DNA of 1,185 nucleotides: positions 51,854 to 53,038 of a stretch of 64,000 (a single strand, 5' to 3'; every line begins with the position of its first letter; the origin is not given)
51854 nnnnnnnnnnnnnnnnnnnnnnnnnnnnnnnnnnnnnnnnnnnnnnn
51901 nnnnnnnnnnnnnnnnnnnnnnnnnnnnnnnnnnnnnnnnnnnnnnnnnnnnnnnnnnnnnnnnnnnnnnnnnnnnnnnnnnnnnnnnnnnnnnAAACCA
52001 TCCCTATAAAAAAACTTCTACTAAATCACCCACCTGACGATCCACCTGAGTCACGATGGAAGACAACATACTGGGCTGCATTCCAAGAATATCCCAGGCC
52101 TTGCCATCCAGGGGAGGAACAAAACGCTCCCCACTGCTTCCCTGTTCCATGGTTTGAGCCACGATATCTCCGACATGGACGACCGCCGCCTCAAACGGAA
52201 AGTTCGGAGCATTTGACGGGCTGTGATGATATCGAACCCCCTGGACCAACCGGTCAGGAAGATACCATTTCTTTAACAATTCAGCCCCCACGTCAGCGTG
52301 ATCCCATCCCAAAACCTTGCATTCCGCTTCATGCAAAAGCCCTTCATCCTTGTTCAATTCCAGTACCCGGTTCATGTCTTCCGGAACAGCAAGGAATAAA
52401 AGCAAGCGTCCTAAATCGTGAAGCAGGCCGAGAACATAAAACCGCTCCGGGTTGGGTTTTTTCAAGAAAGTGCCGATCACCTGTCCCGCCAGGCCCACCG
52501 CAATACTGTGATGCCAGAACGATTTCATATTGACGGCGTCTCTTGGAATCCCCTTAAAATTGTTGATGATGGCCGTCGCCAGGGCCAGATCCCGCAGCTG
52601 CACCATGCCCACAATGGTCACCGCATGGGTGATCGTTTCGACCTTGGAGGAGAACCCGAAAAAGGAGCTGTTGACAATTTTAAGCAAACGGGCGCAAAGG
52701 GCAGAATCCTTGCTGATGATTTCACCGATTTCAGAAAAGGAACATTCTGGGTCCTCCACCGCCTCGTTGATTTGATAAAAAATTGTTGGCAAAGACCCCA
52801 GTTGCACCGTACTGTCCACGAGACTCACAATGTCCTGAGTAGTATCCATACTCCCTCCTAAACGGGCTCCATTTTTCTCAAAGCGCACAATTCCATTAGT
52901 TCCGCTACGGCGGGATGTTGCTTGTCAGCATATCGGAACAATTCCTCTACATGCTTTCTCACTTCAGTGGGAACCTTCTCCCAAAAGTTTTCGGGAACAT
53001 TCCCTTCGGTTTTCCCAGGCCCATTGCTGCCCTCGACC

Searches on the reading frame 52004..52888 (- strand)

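Call 9: search_protein_families(library=pfam, proteins=[window:52004-52888:-], max_evalue=0.001)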
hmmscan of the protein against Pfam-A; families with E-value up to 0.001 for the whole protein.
window:52004-52888:- (294 aa): 2 families
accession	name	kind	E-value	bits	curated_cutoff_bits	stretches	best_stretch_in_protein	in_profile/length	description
PF08668.18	HDOD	-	4.5e-62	209.5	22.9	1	30-224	1-196/196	HDOD domain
PF01966.28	HD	-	4.4e-09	37.1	22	1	125-241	2-111/116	HD domain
